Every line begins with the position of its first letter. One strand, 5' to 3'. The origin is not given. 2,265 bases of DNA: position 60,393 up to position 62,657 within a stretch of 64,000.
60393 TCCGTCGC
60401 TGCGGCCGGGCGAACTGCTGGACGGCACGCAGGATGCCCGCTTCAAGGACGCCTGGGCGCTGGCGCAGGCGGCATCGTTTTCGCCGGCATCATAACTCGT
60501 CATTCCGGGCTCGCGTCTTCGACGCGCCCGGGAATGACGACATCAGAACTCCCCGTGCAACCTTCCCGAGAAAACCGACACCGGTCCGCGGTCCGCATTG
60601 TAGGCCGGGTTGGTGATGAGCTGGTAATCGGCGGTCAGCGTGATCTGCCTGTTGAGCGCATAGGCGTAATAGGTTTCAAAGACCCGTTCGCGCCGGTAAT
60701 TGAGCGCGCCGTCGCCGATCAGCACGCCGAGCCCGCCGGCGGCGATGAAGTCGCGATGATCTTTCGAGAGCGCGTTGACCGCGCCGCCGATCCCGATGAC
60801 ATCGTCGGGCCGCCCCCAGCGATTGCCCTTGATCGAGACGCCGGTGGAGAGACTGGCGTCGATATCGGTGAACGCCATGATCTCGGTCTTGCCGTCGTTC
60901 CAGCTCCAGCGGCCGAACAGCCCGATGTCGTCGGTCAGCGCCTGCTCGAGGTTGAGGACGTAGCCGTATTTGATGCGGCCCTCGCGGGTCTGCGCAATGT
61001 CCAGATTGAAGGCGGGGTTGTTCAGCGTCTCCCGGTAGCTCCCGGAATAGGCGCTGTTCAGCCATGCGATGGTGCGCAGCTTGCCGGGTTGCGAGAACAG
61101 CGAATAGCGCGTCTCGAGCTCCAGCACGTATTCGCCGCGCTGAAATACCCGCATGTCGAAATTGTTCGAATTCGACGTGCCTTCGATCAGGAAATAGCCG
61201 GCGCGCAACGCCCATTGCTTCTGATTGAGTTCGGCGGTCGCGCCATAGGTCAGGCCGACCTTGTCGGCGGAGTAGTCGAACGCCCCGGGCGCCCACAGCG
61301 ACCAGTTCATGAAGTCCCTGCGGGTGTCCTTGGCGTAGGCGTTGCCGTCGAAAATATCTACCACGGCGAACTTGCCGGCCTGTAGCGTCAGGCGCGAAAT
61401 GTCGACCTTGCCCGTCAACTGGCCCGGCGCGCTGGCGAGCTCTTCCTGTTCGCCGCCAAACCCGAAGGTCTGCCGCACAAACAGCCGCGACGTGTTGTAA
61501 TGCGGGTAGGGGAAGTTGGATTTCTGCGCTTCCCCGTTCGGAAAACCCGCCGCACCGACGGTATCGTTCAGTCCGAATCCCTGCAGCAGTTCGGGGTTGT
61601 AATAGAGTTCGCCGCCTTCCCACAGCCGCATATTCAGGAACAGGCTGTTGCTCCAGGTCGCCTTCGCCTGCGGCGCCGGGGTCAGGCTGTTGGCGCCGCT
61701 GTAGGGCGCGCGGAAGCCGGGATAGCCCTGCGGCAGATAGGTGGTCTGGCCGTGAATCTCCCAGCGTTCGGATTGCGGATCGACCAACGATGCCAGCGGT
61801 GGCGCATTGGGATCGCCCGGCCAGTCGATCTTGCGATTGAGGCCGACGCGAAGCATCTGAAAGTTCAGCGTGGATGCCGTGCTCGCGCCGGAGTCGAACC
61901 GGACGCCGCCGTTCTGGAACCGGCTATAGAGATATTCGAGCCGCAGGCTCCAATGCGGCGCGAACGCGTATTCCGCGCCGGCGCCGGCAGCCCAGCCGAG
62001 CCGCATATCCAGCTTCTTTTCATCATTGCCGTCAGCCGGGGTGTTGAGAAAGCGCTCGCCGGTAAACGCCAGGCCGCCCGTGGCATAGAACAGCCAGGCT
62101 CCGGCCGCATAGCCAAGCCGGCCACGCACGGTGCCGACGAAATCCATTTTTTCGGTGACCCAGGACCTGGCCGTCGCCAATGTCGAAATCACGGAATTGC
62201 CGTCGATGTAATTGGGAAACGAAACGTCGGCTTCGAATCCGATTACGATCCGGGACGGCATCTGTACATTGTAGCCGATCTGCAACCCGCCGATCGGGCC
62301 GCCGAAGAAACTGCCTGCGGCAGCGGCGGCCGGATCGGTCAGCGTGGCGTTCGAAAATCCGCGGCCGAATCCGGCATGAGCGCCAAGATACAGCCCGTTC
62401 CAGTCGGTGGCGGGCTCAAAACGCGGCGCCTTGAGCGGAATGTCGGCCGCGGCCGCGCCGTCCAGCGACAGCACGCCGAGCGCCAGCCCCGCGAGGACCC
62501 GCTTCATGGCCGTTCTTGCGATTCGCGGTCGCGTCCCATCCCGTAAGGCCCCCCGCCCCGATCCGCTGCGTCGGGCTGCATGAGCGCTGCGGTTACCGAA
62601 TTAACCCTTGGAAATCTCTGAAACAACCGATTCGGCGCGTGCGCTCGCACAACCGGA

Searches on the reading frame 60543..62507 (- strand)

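Call 6: search_protein_families(library=pfam, proteins=[window:60543-62507:-], max_evalue=0.01)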
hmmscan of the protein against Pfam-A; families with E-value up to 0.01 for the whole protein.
window:60543-62507:- (654 aa): 4 families
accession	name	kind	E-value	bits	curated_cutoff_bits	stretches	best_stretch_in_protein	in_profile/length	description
PF04966.18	OprB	-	1.2e-58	199.8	22.9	1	273-654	2-372/372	Carbohydrate-selective porin, OprB family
PF13505.12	OMP_b-brl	-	6e-15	56.3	28.7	1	21-224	15-172/175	Outer membrane protein beta-barrel domain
PF01389.23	OmpA_membrane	-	0.0012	19.1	21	0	141-194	94-148/180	OmpA-like transmembrane domain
PF13568.12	OMP_b-brl_2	-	0.0078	16.7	27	0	142-198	13-66/175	Outer membrane protein beta-barrel domain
